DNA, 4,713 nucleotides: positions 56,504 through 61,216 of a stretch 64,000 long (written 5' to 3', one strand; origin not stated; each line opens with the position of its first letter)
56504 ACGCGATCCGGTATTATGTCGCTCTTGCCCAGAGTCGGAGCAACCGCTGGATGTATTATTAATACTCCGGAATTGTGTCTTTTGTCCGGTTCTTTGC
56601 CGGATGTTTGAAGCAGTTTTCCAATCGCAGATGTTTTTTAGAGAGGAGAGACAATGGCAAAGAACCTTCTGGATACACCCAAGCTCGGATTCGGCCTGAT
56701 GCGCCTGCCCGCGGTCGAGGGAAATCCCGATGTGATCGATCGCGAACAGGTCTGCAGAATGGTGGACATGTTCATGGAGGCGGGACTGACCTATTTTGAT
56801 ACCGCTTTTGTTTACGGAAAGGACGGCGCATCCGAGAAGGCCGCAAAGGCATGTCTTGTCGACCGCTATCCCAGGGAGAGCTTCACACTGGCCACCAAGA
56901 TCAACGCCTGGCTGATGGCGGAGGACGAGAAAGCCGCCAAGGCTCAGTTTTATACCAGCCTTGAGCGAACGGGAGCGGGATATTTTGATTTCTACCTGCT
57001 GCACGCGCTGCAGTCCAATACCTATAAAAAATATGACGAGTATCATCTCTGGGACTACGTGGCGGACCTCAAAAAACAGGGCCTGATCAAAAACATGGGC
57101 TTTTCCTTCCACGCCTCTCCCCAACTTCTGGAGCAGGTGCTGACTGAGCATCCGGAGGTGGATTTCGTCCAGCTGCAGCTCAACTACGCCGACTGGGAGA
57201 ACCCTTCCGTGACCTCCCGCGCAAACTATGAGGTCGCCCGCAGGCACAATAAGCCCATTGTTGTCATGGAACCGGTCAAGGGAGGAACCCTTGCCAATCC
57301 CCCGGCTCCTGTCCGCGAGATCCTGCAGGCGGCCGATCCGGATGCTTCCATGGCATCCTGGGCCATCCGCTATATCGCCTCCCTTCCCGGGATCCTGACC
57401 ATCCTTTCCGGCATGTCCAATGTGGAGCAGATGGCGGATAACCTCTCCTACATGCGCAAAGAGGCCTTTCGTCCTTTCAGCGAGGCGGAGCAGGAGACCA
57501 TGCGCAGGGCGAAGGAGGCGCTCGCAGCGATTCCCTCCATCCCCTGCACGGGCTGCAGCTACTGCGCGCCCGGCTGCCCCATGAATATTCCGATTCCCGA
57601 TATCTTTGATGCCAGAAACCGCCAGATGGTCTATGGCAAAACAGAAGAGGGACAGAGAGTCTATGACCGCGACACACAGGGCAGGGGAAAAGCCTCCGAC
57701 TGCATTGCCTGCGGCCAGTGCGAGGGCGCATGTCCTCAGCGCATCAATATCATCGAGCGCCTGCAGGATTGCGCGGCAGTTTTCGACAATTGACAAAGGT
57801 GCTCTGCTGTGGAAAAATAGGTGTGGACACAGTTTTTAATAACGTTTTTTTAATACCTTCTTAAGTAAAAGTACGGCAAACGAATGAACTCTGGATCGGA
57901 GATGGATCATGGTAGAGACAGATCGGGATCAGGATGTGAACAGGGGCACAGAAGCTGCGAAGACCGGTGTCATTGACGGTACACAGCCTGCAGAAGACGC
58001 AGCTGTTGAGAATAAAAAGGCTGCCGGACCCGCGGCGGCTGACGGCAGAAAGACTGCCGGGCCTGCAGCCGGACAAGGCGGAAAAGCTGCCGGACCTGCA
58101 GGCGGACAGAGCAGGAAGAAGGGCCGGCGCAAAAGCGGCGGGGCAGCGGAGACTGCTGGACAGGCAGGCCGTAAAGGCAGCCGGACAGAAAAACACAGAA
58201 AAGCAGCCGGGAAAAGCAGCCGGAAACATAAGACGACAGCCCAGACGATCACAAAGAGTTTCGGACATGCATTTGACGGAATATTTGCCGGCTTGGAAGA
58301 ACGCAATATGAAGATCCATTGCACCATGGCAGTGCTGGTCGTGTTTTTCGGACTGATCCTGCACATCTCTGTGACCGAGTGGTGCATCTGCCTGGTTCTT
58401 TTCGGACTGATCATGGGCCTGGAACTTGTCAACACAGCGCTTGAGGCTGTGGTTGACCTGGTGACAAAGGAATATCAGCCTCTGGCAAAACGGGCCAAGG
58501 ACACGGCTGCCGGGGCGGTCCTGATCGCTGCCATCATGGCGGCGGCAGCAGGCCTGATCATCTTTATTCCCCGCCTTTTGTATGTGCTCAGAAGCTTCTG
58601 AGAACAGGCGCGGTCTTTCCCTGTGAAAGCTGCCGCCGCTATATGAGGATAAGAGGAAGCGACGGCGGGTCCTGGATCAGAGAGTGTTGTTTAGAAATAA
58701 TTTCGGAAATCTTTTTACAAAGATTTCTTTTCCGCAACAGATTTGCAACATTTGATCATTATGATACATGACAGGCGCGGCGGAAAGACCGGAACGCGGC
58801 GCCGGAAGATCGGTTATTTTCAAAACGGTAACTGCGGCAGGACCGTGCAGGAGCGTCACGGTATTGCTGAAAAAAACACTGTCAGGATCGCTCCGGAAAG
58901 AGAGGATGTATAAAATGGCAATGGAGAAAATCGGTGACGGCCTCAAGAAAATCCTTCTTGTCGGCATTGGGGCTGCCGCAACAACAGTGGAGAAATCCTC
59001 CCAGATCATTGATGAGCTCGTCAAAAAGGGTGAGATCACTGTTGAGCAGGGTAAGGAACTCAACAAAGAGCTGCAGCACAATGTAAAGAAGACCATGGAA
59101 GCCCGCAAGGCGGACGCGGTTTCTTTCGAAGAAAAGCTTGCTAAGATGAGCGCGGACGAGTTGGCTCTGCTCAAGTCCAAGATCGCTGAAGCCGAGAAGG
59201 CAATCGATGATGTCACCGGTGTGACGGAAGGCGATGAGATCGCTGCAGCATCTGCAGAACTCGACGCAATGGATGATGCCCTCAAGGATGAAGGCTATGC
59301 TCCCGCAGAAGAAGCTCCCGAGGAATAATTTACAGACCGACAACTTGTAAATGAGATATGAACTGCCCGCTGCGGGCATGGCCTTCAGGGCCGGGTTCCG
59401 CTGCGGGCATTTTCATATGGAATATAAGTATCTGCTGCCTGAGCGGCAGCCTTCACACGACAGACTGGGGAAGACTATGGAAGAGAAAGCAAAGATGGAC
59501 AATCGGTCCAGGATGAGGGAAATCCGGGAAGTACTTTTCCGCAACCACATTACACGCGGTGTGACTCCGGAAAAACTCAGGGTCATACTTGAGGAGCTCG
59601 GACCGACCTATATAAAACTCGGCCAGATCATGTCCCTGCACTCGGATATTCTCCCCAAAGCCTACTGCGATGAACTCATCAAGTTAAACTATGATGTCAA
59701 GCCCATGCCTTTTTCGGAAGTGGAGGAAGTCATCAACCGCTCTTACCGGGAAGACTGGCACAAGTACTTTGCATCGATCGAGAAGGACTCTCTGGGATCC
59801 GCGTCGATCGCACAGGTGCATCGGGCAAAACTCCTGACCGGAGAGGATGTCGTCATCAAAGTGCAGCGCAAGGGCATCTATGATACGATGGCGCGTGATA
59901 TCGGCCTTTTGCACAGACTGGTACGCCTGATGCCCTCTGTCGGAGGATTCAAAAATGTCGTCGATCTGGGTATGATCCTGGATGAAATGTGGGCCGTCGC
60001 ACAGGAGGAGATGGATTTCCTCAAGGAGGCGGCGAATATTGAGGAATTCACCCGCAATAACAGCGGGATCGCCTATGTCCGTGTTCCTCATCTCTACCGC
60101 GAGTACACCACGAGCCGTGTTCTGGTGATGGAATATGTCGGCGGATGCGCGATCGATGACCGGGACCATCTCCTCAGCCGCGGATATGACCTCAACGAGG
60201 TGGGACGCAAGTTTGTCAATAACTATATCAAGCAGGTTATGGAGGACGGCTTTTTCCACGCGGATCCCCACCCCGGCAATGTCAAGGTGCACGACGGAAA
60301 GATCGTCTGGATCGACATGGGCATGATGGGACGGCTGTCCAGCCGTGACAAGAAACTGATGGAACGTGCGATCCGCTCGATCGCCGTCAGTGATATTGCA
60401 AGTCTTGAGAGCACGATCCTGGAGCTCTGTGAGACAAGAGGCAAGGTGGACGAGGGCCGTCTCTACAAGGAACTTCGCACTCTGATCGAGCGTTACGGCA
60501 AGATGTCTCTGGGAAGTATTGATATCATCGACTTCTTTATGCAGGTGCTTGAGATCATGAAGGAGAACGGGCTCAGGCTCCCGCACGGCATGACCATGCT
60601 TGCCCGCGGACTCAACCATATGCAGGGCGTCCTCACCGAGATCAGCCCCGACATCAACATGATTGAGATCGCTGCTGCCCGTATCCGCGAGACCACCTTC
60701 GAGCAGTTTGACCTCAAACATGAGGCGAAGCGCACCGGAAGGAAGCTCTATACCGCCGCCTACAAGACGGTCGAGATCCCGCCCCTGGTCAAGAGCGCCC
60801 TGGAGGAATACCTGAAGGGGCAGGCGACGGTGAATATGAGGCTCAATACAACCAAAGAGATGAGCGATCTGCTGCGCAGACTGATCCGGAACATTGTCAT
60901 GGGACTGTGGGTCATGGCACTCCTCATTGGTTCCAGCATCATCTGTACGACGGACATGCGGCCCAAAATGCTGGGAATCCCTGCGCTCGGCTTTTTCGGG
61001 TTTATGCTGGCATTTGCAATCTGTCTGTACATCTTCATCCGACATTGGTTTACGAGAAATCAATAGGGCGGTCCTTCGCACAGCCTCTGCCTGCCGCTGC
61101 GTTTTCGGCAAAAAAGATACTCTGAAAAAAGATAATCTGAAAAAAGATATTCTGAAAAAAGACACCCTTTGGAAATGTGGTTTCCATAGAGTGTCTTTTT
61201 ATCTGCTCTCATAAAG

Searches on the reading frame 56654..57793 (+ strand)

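Call 3: search_protein_families(library=pfam, proteins=[window:56654-57793:+], max_evalue=0.01)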
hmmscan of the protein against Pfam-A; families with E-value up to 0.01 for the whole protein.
window:56654-57793:+ (379 aa): 12 families
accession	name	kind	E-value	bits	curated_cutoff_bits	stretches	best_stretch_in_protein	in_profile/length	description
PF00248.27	Aldo_ket_red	-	5.8e-40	137.6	24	1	10-268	1-275/291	Aldo/keto reductase family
PF13187.11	Fer4_9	-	4e-09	36.8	27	1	298-363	2-50/52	4Fe-4S dicluster domain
PF13534.11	Fer4_17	-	5.4e-09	36.9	22.2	1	298-364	2-60/61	4Fe-4S dicluster domain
PF13183.11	Fer4_8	-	6.5e-07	30.2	27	1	297-364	4-68/68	4Fe-4S dicluster domain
PF13746.11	Fer4_18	-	1.2e-06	29.1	27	1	318-371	29-82/114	4Fe-4S dicluster domain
PF12838.12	Fer4_7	-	1.4e-06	29.1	27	1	298-363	2-51/52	4Fe-4S dicluster domain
PF13237.11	Fer4_10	-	1.5e-06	28.5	25.5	1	297-361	8-53/53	4Fe-4S dicluster domain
PF13484.11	Fer4_16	-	0.00016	22.8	30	1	298-362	2-65/66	4Fe-4S double cluster binding domain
PF00037.32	Fer4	-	0.00044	20.4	21.1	1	348-362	6-20/24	4Fe-4S binding domain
PF14697.11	Fer4_21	-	0.00085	19.9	35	0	286-310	29-53/59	4Fe-4S dicluster domain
PF17179.9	Fer4_22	-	0.001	20.3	27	0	277-312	60-95/95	4Fe-4S dicluster domain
PF12797.12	Fer4_2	-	0.0025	18.1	24.5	0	347-361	7-21/22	4Fe-4S binding domain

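Call 4: search_protein_families(library=ncbifam, proteins=[window:56654-57793:+], max_evalue=0.01)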
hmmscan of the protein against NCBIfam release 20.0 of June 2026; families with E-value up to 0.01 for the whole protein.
window:56654-57793:+ (379 aa): 21 families
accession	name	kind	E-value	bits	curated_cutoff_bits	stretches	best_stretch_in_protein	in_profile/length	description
NF008598.0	PRK11565.1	equivalog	4.9e-10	38.9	425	1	29-164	26-150/275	2,5-didehydrogluconate reductase DkgA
NF007695.0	PRK10376.1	subfamily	1.2e-06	27.8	280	1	10-265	19-269/290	oxidoreductase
TIGR01945.1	rnfC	subfamily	2.4e-06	26.4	245.95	1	290-371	357-425/435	RnfABCDGE type electron transport complex subunit C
NF049922.1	MethglyxlRedYdjG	equivalog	1.5e-05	24.1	550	0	96-177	115-193/326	NADH-dependent methylglyoxal reductase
TIGR00314.1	cdhA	equivalog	2.2e-05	22.5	781.3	1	296-371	399-460/784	CO dehydrogenase/acetyl-CoA synthase complex subunit alpha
NF008377.0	PRK11172.1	equivalog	3.2e-05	23.3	327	1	30-156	15-134/267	2,5-didehydrogluconate reductase DkgB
NF004537.0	PRK05888.1-3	equivalog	6.6e-05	22.5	163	1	298-363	70-128/204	NADH-quinone oxidoreductase subunit NuoI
NF041837.1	rnfC_Methano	equivalog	0.00029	19.8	650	1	287-370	349-419/438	Rnf electron transport complex subunit RnfC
NF038196.1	ferrodoxin_EFR1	subfamily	0.00043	20.4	75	0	347-363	183-199/242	EFR1 family ferrodoxin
NF005503.0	PRK07118.1-2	equivalog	0.00095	18.5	252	1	287-363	158-227/292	RnfABCDGE type electron transport complex subunit B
NF004898.0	PRK06259.1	equivalog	0.0017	17.1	385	0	266-316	159-206/488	fumarate reductase (CoM/CoB) subunit TfrB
NF003454.1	PRK05035.1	equivalog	0.0021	16.6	345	1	287-368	358-426/556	electron transport complex subunit RsxC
NF008369.0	PRK11168.1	equivalog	0.0026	16.7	278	0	279-326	41-88/401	anaerobic glycerol-3-phosphate dehydrogenase subunit C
TIGR02512.1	FeFe_hydrog_A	subfamily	0.0034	16.3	405.95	1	298-363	9-65/375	[FeFe] hydrogenase, group A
TIGR01582.1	FDH-beta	equivalog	0.0035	16.5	334.7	0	297-321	125-149/283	formate dehydrogenase subunit beta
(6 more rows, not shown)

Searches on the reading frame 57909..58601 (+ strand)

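Call 3: search_protein_families(library=pfam, proteins=[window:57909-58601:+], max_evalue=0.01)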
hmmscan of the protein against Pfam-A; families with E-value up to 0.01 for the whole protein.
window:57909-58601:+ (230 aa): 1 family
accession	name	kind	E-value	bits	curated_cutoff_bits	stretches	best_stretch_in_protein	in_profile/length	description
PF01219.24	DAGK_prokar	-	2.1e-33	114.6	22.3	1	120-219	2-102/102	Prokaryotic diacylglycerol kinase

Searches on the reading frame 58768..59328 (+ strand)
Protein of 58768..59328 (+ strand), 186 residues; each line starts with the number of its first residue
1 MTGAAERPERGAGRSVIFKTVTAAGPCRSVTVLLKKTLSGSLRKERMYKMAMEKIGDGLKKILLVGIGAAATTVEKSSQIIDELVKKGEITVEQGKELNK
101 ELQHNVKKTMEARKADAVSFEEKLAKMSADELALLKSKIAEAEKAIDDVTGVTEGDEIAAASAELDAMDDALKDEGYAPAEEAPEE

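Call 75: search_protein_families(library=pfam, proteins=[window:58768-59328:+], max_evalue=0.0001)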
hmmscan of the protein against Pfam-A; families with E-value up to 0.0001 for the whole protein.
window:58768-59328:+ (186 aa): 1 family
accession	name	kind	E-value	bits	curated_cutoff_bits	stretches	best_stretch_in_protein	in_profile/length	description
PF05597.16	Phasin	-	6.1e-05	23.5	28.8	0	52-172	8-121/126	Poly(hydroxyalcanoate) granule associated protein (phasin)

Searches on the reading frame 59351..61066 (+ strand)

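Call 75: search_protein_families(library=pfam, proteins=[window:59351-61066:+], max_evalue=0.0001)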
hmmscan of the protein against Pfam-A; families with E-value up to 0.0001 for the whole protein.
window:59351-61066:+ (571 aa): 2 families
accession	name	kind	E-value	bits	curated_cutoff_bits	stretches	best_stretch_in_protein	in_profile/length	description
PF03109.22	ABC1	-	3e-69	233.3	22.9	1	112-351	2-239/244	ABC1 atypical kinase-like domain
PF01163.29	RIO1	-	6.6e-05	23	22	0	243-343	70-169/187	RIO domain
